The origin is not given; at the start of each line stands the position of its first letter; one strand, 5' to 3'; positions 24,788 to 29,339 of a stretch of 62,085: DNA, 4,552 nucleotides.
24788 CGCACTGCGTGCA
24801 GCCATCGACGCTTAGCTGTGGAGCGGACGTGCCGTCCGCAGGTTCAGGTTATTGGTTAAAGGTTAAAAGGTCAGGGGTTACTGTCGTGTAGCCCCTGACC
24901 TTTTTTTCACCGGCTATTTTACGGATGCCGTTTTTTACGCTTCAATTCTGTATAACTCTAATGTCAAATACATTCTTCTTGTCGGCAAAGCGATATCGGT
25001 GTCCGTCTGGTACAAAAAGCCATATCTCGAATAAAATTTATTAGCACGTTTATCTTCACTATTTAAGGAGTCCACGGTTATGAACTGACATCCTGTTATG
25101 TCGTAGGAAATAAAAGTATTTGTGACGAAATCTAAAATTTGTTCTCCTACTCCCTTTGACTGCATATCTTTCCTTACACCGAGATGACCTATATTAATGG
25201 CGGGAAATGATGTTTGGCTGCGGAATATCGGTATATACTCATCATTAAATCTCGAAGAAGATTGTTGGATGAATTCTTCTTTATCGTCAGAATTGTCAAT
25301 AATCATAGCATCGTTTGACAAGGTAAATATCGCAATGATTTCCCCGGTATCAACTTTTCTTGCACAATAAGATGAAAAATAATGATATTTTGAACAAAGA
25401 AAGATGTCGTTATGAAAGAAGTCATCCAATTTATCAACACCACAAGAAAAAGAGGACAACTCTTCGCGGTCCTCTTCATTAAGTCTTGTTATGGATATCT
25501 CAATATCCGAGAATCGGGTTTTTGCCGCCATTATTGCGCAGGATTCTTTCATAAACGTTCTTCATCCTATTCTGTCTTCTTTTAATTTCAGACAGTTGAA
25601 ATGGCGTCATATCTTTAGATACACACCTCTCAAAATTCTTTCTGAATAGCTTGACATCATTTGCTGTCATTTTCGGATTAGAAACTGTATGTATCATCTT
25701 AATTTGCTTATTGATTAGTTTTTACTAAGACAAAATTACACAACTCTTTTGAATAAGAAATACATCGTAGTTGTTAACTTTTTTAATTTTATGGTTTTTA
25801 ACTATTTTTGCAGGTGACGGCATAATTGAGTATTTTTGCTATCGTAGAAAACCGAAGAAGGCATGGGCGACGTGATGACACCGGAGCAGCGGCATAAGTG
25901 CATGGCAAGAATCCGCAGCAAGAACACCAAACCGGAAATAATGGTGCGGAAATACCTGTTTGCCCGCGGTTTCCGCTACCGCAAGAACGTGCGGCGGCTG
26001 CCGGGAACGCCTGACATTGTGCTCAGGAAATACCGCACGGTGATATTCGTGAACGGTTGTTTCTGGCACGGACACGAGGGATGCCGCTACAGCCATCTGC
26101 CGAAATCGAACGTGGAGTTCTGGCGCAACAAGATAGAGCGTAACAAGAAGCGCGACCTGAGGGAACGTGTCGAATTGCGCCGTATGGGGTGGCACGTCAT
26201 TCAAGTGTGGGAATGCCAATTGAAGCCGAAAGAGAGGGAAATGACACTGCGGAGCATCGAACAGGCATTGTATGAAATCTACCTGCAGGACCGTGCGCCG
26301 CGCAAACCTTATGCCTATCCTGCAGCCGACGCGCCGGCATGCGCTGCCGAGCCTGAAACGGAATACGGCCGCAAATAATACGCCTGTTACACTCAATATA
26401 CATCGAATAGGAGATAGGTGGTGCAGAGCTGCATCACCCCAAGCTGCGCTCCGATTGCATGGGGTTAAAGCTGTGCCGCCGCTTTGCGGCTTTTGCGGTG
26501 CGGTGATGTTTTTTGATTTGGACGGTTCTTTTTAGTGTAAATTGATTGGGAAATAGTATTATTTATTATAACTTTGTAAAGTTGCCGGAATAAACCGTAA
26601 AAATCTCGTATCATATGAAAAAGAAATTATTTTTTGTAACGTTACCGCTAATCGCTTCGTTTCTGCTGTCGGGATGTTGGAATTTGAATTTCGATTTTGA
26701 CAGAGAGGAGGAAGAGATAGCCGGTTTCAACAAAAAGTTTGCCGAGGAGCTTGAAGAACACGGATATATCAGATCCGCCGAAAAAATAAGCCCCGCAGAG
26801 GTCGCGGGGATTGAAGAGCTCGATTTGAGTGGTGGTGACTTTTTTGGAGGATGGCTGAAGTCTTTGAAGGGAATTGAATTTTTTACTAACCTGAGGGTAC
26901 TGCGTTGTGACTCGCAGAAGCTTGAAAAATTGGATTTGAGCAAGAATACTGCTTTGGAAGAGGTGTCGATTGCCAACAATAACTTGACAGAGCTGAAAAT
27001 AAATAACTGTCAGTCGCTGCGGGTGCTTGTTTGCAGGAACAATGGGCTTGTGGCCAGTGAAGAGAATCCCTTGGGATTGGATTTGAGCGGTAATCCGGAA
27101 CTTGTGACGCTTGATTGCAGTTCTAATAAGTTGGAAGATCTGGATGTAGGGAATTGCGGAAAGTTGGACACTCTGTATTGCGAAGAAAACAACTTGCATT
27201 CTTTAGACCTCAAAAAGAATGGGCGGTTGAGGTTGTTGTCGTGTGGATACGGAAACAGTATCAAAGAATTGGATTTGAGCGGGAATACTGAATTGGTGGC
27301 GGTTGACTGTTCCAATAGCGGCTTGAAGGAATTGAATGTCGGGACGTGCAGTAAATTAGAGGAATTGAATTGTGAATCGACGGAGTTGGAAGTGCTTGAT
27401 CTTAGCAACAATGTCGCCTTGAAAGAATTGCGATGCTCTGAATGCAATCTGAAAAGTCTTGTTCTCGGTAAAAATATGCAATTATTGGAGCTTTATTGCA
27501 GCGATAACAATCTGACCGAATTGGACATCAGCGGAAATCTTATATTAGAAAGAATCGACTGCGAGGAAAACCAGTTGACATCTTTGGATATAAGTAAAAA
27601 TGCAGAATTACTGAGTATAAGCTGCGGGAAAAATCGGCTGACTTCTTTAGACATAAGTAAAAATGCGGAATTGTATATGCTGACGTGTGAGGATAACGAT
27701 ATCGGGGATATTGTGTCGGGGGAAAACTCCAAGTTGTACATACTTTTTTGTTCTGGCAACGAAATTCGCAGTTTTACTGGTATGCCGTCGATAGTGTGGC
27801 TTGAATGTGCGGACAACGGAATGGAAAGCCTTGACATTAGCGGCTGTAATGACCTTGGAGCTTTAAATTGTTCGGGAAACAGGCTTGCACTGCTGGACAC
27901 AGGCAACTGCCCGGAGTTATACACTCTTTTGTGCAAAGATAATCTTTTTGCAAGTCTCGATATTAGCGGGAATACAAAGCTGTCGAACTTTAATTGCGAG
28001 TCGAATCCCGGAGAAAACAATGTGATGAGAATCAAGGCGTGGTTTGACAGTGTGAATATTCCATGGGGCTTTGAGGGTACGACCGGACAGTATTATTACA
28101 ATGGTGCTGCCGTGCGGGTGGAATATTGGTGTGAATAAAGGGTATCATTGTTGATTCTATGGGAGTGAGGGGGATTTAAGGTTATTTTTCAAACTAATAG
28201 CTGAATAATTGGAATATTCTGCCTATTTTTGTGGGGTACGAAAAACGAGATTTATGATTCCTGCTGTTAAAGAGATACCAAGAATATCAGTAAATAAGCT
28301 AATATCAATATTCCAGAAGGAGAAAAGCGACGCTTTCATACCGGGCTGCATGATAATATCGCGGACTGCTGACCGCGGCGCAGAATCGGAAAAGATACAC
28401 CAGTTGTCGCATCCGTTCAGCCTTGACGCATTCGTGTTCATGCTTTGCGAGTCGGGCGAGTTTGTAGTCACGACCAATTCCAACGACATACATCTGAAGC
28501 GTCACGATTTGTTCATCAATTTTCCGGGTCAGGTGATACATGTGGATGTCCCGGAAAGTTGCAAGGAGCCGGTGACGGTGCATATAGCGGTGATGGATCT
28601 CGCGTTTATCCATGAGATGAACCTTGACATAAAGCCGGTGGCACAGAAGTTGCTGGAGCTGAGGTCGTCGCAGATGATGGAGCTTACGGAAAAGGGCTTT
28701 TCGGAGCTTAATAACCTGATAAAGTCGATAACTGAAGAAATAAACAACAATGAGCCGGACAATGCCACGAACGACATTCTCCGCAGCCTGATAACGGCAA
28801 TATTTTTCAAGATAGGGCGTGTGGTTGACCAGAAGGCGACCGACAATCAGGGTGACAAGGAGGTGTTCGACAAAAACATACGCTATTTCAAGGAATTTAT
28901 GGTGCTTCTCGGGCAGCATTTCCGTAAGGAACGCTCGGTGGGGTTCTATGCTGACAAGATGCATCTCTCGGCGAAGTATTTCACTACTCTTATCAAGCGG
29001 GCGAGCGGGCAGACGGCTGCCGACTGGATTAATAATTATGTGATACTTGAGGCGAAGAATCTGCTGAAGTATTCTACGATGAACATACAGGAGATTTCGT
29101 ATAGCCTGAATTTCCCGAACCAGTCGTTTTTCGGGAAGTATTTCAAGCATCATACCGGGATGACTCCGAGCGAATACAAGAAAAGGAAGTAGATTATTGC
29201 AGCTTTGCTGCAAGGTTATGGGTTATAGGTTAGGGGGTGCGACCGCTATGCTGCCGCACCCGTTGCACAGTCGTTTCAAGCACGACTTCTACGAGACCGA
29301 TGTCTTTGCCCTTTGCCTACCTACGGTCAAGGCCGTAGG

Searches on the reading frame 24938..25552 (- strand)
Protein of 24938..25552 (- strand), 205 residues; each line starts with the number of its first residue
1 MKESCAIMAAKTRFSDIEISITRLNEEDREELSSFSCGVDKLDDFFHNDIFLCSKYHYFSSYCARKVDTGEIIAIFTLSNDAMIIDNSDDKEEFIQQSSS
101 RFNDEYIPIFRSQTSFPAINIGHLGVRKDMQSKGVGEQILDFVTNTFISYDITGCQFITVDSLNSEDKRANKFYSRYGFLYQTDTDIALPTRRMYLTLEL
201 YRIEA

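Call 93: search_protein_families(library=pfam, proteins=[window:24938-25552:-], max_evalue=0.001)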
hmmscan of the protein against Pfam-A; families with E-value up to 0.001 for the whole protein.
window:24938-25552:- (205 aa): 3 families
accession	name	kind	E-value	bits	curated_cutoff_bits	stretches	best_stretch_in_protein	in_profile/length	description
PF13508.13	Acetyltransf_7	-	5.2e-07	30.4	27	1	121-179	29-82/84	Acetyltransferase (GNAT) domain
PF13673.13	Acetyltransf_10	-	0.00013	22.4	23.6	1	120-179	53-107/128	Acetyltransferase (GNAT) domain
PF00583.31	Acetyltransf_1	-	0.00024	21.8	20.7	1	117-179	58-116/116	Acetyltransferase (GNAT) family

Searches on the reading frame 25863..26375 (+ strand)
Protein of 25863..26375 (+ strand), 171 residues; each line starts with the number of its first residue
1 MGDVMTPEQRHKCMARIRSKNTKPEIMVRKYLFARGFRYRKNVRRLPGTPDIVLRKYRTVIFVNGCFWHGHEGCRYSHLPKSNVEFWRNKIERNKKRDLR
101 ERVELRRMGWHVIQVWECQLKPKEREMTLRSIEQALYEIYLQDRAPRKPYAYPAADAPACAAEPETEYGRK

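Call 93: search_protein_families(library=pfam, proteins=[window:25863-26375:+], max_evalue=0.001)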
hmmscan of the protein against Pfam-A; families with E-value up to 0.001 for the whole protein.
window:25863-26375:+ (171 aa): 1 family
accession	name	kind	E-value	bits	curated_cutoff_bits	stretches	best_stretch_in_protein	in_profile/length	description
PF03852.21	Vsr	-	5.8e-34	116.2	27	1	3-72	2-71/74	DNA mismatch endonuclease Vsr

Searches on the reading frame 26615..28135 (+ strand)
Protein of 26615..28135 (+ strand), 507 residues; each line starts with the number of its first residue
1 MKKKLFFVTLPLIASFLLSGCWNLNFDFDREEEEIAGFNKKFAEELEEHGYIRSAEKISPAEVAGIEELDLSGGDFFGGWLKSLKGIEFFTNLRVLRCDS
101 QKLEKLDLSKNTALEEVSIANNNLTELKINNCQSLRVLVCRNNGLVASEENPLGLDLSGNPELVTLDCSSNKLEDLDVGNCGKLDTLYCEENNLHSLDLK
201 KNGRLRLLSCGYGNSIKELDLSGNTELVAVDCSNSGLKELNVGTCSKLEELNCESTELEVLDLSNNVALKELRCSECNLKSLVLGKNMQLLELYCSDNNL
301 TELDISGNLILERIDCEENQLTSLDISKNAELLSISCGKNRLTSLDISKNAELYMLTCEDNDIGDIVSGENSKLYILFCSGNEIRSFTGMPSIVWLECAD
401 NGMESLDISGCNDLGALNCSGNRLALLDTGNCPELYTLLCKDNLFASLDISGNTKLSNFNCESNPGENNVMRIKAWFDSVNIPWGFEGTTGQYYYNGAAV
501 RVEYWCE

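Call 93: search_protein_families(library=pfam, proteins=[window:26615-28135:+], max_evalue=0.001)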
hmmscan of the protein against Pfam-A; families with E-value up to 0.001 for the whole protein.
window:26615-28135:+ (507 aa): 3 families
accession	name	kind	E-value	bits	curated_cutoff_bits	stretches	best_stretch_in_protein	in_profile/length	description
PF12799.13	LRR_4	-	5e-18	65.2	27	0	161-200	1-43/44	Leucine Rich repeats (2 copies)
PF23952.1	LRR_EndoS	-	4.7e-05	24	27.9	0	83-136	60-106/116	Endo-beta-N-acetylglucosaminidase EndoS LRR domain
PF00560.39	LRR_1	-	0.00097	19.2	20.6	0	299-311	1-13/23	Leucine Rich Repeat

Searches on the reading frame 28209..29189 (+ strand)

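Call 93: search_protein_families(library=pfam, proteins=[window:28209-29189:+], max_evalue=0.001)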
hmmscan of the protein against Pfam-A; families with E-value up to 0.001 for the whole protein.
window:28209-29189:+ (327 aa): 2 families
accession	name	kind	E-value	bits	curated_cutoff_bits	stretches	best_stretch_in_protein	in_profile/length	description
PF12833.13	HTH_18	-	8.3e-21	74.5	33.6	1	247-326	1-80/80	Helix-turn-helix domain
PF00165.29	HTH_AraC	-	1.7e-07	31.6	26.6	1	291-323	9-40/42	Bacterial regulatory helix-turn-helix proteins, AraC family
